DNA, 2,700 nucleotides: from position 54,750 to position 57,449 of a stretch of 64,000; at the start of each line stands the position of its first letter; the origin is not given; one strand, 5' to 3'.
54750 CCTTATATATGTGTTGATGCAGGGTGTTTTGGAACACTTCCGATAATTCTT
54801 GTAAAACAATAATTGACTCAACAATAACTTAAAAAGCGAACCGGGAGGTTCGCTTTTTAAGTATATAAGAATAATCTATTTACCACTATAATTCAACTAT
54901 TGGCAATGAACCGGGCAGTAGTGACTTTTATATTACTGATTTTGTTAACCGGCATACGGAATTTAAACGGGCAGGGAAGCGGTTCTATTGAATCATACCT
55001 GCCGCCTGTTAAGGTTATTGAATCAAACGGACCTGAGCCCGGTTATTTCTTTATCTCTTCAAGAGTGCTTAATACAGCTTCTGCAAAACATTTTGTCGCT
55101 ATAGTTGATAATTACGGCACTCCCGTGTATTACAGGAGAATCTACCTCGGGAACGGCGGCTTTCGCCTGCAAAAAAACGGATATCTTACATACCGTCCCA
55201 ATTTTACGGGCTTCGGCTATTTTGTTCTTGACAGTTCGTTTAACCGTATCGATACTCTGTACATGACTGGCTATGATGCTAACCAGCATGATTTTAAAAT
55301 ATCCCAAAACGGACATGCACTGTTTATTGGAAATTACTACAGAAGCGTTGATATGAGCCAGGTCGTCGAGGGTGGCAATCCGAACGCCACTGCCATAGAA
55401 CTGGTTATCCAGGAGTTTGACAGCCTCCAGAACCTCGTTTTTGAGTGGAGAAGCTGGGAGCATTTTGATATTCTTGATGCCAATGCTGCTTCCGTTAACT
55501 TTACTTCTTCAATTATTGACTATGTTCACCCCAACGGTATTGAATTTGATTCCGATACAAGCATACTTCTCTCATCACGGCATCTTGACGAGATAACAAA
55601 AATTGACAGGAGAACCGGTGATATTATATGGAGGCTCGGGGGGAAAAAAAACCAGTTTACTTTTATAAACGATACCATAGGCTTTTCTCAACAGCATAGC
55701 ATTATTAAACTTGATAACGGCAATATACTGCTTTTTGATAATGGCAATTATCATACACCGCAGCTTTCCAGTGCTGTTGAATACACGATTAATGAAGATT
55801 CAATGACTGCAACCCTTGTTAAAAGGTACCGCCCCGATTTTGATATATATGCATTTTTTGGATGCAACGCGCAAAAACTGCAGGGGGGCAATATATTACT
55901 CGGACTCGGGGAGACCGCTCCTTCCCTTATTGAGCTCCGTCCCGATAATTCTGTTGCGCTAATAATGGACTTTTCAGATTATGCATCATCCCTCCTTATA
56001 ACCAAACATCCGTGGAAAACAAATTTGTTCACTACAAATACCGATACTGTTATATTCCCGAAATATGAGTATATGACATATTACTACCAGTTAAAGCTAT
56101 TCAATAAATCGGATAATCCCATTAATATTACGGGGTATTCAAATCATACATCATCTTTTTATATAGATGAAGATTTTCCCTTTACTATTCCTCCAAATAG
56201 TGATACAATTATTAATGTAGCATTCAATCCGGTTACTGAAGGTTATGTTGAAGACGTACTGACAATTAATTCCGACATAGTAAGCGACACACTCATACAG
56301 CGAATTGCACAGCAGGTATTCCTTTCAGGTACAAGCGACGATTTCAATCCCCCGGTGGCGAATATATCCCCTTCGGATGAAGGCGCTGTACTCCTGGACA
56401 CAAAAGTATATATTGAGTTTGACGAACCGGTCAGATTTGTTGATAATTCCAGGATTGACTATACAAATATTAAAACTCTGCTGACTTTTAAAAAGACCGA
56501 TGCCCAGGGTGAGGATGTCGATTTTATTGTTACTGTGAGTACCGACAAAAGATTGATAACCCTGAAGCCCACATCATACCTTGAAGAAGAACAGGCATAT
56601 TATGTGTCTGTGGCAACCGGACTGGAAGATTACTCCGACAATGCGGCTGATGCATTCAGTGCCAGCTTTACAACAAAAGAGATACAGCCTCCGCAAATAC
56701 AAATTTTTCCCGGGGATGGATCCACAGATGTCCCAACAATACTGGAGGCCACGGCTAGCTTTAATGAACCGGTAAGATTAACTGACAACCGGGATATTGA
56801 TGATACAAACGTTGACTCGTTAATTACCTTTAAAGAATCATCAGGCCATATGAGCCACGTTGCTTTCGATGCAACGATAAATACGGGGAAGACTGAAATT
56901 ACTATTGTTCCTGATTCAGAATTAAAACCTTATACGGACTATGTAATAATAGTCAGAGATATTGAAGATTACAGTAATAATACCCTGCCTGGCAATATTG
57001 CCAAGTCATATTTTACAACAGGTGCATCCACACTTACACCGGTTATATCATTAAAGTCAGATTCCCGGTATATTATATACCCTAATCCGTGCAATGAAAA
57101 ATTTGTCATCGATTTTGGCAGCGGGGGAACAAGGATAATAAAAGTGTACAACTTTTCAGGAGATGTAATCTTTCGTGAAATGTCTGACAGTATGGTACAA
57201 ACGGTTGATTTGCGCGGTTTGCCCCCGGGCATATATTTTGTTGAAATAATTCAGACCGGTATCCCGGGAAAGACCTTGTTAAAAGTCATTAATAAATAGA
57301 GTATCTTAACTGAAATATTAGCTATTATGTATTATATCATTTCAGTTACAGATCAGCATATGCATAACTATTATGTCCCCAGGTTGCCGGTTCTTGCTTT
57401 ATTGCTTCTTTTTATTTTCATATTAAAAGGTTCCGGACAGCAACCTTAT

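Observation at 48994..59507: SusC/SusD locus whose only enzyme candidates are two T9SS-secreted arylsulfotransferase-family propellers, with no glycoside hydrolase, lyase or sulfatase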

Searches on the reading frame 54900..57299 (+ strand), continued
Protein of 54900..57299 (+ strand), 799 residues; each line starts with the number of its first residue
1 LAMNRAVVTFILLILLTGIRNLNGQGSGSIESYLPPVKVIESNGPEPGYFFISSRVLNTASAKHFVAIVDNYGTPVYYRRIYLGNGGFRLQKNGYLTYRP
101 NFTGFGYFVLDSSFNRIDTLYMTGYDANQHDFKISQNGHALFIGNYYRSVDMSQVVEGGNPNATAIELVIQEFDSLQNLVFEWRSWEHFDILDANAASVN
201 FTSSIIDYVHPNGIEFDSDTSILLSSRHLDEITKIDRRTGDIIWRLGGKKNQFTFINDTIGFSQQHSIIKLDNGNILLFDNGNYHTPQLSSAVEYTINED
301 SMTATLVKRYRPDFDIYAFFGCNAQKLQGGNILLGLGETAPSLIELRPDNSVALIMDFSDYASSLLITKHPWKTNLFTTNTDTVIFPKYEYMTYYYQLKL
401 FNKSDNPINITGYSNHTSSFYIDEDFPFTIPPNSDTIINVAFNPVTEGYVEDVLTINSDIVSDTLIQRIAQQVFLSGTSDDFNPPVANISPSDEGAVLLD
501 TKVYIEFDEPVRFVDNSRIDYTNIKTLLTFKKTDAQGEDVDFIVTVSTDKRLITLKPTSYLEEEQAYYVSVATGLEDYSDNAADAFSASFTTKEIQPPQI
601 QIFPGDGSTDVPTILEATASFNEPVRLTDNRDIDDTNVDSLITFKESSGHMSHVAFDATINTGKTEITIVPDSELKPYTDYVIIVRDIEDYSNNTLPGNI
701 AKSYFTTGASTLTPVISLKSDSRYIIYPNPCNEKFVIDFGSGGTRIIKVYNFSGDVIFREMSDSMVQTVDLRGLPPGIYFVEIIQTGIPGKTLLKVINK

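Call 59: predict_structure(alignment_id=A4)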
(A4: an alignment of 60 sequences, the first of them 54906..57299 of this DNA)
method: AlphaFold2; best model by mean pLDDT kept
length: 797 residues; sequences in the alignment: 60
mean_pLDDT: 91.4   pTM: 0.75
mean pLDDT of the five models: 91.4, 91.0, 90.7, 90.4, 90.2
residues with pLDDT >= 90: 621; 70-90: 144; 50-70: 18; < 50: 14
segments of 3 or more residues with pLDDT < 50: 21-24, 710-719
pLDDT, mean of each block of 10 residues (from residue 1): 82 71 66 95 96 93 96 95 91 90 87 92 89 94 96 97 97 95 96 94 96 95 97 96 97 96 94 96 92 98 96 88 96 95 96 97 95 93 93 97 95 95 96 98 91 95 93 94 94 86 96 94 96 95 95 94 95 95 95 87 92 93 90 91 76 92 94 91 90 86 80 37 84 86 91 91 90 92 78 91
secondary structure, 60 per line:
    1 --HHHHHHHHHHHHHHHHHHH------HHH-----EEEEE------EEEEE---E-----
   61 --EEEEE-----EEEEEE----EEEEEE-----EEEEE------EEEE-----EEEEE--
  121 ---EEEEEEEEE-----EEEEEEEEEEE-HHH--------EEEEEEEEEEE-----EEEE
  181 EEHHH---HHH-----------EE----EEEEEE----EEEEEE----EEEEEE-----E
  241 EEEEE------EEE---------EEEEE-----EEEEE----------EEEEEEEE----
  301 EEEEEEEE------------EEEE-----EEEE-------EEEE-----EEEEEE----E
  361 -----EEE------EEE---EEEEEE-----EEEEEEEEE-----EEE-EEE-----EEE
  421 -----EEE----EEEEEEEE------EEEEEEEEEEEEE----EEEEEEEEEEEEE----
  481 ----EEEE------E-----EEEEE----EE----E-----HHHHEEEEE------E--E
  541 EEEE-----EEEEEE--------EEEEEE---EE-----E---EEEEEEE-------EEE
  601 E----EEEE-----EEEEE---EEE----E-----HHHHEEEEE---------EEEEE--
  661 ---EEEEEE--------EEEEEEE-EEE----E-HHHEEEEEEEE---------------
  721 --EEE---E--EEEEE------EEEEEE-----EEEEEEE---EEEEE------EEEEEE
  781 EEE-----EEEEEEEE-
elements in order (helices of 4 or more, strands of 3 or more residues): H3-21 E36-40 E47-51 E63-67 E73-78 E83-88 E94-98 E105-108 E114-118 E124-132 E138-148 E161-171 E177-182 E209-214 E219-224 E229-234 E240-245 E252-254 E264-268 E274-278 E289-296 E301-308 E321-324 E330-333 E341-344 E350-355 E366-368 E375-377 E381-386 E392-400 E406-408 E410-412 E418-420 E426-428 E433-440 E447-459 E464-476 E485-488 E501-505 H522-525 E526-530 E540-544 E550-555 E564-569 E584-590 E598-601 E606-609 E615-619 E623-625 H636-639 E640-644 E654-658 E664-669 E678-684 E686-688 E698-705 E723-725 E732-736 E743-748 E754-760 E764-768 E775-783 E789-796

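Call 63: fold_search(model_id=the predicted structure, library=pdb)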
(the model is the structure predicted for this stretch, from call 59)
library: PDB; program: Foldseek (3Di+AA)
matches with E <= 10: 1789; with E <= 0.001: 314
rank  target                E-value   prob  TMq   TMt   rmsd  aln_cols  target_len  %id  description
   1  9kf4                  3.6e-21  1.00  0.39  0.65   9.3       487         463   21  Crystal structure of Streptomyces sp. sulfotransferase Cpz4 involved in Caprazamycins Synthesis (released 2025-11-05)
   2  9kf6                  3.2e-20  1.00  0.40  0.68   9.2       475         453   23  Crystal structure of the reaction intermediate of Streptomyces sp. sulfotransferase Cpz4 involved in caprazamycins synth (released 2025-11-05)
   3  7som_D                7.4e-12  1.00  0.12  0.07  37.1       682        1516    8  Ciliary C2 central pair apparatus isolated from Chlamydomonas reinhardtii (released 2022-04-13)
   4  1l0q_A                7.1e-10  1.00  0.26  0.46  11.1       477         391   11  Tandem YVTN beta-propeller and PKD domains from an archaeal surface layer protein (released 2002-11-06)
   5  9ijj_C                1.1e-09  1.00  0.12  0.10  54.4       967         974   10  In situ structure of the central apparatus in mouse sperm axoneme. (released 2025-06-04)
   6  4yfd_A                1.6e-09  1.00  0.14  0.21  26.7       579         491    9  Crystal structure PTP delta Ig1-Fn2 in complex with IL-1RAcP (released 2015-05-06)
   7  7sqc_2A               1.6e-09  1.00  0.12  0.13  36.9       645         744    9  Ciliary C1 central pair apparatus isolated from Chlamydomonas reinhardtii (released 2022-04-13)
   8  7djl_C                2.0e-09  1.00  0.26  0.41  13.0       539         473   10  Structure of four truncated and mutated forms of quenching protein (released 2022-06-08)
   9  9ijj_h                2.1e-09  1.00  0.16  0.10  45.6      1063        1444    9  In situ structure of the central apparatus in mouse sperm axoneme. (released 2025-06-04)
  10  9ijj_4G               2.4e-09  1.00  0.13  0.04  32.2      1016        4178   10  In situ structure of the central apparatus in mouse sperm axoneme. (released 2025-06-04)
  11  4mmz_A                3.0e-09  1.00  0.22  0.20  21.7       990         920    8  Integrin AlphaVBeta3 ectodomain bound to an antagonistic tenth domain of Fibronectin (released 2014-03-26)
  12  7djl_B                3.7e-09  1.00  0.25  0.38  13.2       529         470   10  Structure of four truncated and mutated forms of quenching protein (released 2022-06-08)
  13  9ijj_O                5.7e-09  1.00  0.12  0.08  65.5       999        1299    9  In situ structure of the central apparatus in mouse sperm axoneme. (released 2025-06-04)
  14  5t9t_A                7.2e-09  1.00  0.15  0.20  39.1       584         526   12  Protocadherin Gamma B2 extracellular cadherin domains 1-5 (released 2016-10-19)
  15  7sqc_F1               9.4e-09  1.00  0.17  0.24  18.5       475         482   12  Ciliary C1 central pair apparatus isolated from Chlamydomonas reinhardtii (released 2022-04-13)
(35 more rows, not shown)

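Call 83: search_protein_families(library=ncbifam, proteins=[L080:5074-8250:+, L080:3774-4439:+, L080:4450-5034:+, L080:8268-8870:+, L080:8874-9779:+, L080:9848-11131:+], max_evalue=0.001)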
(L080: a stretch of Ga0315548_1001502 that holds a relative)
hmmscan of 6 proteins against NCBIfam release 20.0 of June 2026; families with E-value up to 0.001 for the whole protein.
L080:5074-8250:+ (1058 aa): 5 families
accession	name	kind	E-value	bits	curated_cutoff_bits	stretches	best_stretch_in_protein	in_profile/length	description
NF045728.1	glycosyl_F510_1955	equivalog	6.2e-40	137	175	4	163-246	106-177/246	F510_1955 family glycosylhydrolase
TIGR04183.1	Por_Secre_tail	domain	3.2e-12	46.2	23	1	980-1057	1-72/72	T9SS type A sorting domain-containing protein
NF038113.1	T9SSA_dep_M36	equivalog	3.8e-12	45.2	885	1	978-1057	793-869/869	T9SS-dependent M36 family metallopeptidase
NF050177.1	TapA_OM_Porphy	equivalog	1.5e-07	30.5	500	1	975-1056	468-543/544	TapA/TapC family T9SS-dependent outer membrane protein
NF010237.0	PRK13684.1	equivalog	0.00077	18.6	326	0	174-281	59-164/334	photosynthesis system II assembly factor Ycf48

L080:3774-4439:+ (221 aa): 0 families

L080:4450-5034:+ (194 aa): 0 families

L080:8268-8870:+ (200 aa): 11 families
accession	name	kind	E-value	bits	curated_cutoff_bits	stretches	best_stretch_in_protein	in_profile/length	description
TIGR00455.1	apsK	equivalog_domain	9.1e-69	230.8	138.7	1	16-191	8-183/184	adenylyl-sulfate kinase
NF003013.0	PRK03846.1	subfamily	4.7e-66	222.3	163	1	16-192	18-194/202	adenylyl-sulfate kinase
NF004035.0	PRK05506.1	subfamily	1.5e-64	218.4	715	1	15-192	449-626/632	bifunctional sulfate adenylyltransferase subunit 1/adenylylsulfate kinase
NF002059.0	PRK00889.1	subfamily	9.2e-59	198.1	244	1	24-191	3-168/177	adenylyl-sulfate kinase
NF004040.0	PRK05537.1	equivalog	7.7e-51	173.2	669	1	25-192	395-564/572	bifunctional sulfate adenylyltransferase/adenylylsulfate kinase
NF004041.0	PRK05541.1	subfamily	4.8e-31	108.1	127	1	23-192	4-170/176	adenylyl-sulfate kinase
NF041574.1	antitoxPezT_Strep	equivalog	1e-05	24.9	470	1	3-82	11-85/251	type II toxin-antitoxin system toxin PezT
TIGR03574.1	selen_PSTK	equivalog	1.2e-05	24.9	290.5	1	29-142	2-114/249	L-seryl-tRNA(Sec) kinase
TIGR00959.1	ffh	equivalog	6.2e-05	22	473.2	1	3-55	74-128/428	signal recognition particle protein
TIGR01425.1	SRP54_euk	equivalog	0.00023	20.1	576.25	1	20-73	94-147/428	signal recognition particle protein SRP54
NF005115.0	PRK06547.1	equivalog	0.00043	19.7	173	1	19-69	8-54/172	hypothetical protein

L080:8874-9779:+ (301 aa): 13 families
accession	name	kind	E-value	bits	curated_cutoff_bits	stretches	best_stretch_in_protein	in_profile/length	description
NF003587.0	PRK05253.1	subfamily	4e-133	443.3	195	1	4-301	4-301/301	sulfate adenylyltransferase subunit CysD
NF009214.0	PRK12563.1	equivalog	1.4e-126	422.3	413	1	5-301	20-317/317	sulfate adenylyltransferase subunit CysD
TIGR02039.1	CysD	subfamily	4.1e-126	420.6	396.6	1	9-301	1-294/294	sulfate adenylyltransferase, small subunit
NF010367.0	PRK13795.1-2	equivalog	2.3e-17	62.7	456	2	5-84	219-295/584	hypothetical protein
NF010366.0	PRK13795.1-1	equivalog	9.5e-17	60.4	745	1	5-83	240-320/667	hypothetical protein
NF002537.0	PRK02090.1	equivalog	4.5e-13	49.4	154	1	19-208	31-199/244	phosphoadenylyl-sulfate reductase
TIGR02057.1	PAPS_reductase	equivalog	5.4e-12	46.1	254.2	1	34-148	31-148/224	phosphoadenosine phosphosulfate reductase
NF010368.0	PRK13795.1-3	equivalog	7.3e-12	44.3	588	1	5-82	224-298/635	hypothetical protein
TIGR00434.1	cysH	subfamily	8e-12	45.5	165.1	1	33-155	19-144/214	phosophoadenylyl-sulfate reductase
NF006327.0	PRK08557.1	equivalog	7.4e-11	41.5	366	2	5-82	155-232/415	hypothetical protein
NF006351.0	PRK08576.1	equivalog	7.5e-11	41.3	290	1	5-223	214-399/436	hypothetical protein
NF010369.0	PRK13795.1-4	equivalog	1.1e-08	33.8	1086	1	8-95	231-316/633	hypothetical protein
TIGR02055.1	APS_reductase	subfamily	3.6e-08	33.4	235.3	1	42-209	8-155/194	adenylylsulfate reductase, thioredoxin dependent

L080:9848-11131:+ (427 aa): 35 families (the best 25 are shown)
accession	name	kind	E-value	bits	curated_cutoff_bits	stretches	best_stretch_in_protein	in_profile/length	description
NF004035.0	PRK05506.1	subfamily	1.5e-191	637.9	715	1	5-426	12-430/632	bifunctional sulfate adenylyltransferase subunit 1/adenylylsulfate kinase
NF003478.0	PRK05124.1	equivalog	1.3e-177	591.2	590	1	6-426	16-433/475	sulfate adenylyltransferase subunit CysN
TIGR02034.1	CysN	subfamily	6.1e-168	559.1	336.1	1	18-426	1-406/406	sulfate adenylyltransferase, large subunit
NF008969.0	PRK12317.1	subfamily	4.4e-77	259.5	502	1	18-427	8-419/426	elongation factor 1-alpha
TIGR00483.1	EF-1_alpha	equivalog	2.1e-74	250.5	540.1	1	18-427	8-420/427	translation elongation factor EF-1 subunit alpha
TIGR00475.1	selB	equivalog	6.6e-30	104.3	242.25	1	70-355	25-296/581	selenocysteine-specific translation elongation factor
NF000766.0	PRK00049.1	subfamily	5.7e-25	87.9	449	1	70-322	50-302/396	elongation factor Tu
NF009372.0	PRK12735.1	subfamily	1.7e-24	86.4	479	1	68-323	48-303/396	elongation factor Tu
NF009373.0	PRK12736.1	subfamily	1.3e-22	80.1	452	1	21-321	16-299/394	elongation factor Tu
TIGR00485.1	EF-Tu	equivalog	1.2e-21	77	522.4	1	69-323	49-301/394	elongation factor Tu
NF033148.1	tet_protect_M_W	exception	4.4e-16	58.3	1100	1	21-173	7-146/639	TetM/TetW/TetO/TetS family tetracycline resistance ribosomal protection protein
TIGR03680.1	eif2g_arch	equivalog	7e-16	58.4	514.5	1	21-200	9-185/407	translation initiation factor IF-2 subunit gamma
NF003077.0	PRK04000.1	equivalog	1.3e-15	57.5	315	1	20-200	12-189/412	translation initiation factor IF-2 subunit gamma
TIGR01393.1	lepA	equivalog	1.8e-15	56.3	533.9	1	21-200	7-168/595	translation elongation factor 4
TIGR01394.1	TypA_BipA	equivalog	3e-15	55.5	757.3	1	25-283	9-247/594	translational GTPase TypA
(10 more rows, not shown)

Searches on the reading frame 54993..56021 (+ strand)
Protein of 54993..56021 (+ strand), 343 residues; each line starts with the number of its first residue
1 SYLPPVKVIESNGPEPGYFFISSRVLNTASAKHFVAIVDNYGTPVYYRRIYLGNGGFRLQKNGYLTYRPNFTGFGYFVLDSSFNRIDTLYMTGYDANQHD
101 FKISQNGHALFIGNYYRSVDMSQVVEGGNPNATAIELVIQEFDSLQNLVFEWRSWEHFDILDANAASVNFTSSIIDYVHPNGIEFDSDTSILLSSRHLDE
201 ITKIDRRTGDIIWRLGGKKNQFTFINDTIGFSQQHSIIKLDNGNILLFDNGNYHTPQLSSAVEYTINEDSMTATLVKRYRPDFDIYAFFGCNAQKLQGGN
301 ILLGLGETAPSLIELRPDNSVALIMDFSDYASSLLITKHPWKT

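Call 84: search_protein_representatives(protein=window:54993-56021:+)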
Query: 343 residues. Proteins with E-value up to 0.001 (for the whole library): 7920; up to 1e-10: 4076; up to 1e-30: 1397. The best 150 are listed.
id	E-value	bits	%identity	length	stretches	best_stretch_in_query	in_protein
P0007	3.5e-206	700.6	89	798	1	1-343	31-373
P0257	8.4e-140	482.4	43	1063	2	3-320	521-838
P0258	8.3e-139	479.1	41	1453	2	8-342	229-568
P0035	6.2e-106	371.0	53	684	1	2-342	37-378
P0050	6.0e-100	351.3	50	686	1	3-343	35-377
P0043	7.7e-100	351.0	50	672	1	1-342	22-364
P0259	3.4e-96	339.0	49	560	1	2-342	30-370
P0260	4.7e-96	338.5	46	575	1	2-343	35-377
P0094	1.9e-94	333.2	49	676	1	2-343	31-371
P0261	3.6e-93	329.1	35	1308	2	6-321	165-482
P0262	1.6e-92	326.9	48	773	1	3-342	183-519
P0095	5.2e-91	322.0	49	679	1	3-341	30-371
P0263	6.4e-91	321.7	48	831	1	3-342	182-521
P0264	3.0e-88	312.9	38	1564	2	71-341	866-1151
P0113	4.8e-87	308.9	46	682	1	2-342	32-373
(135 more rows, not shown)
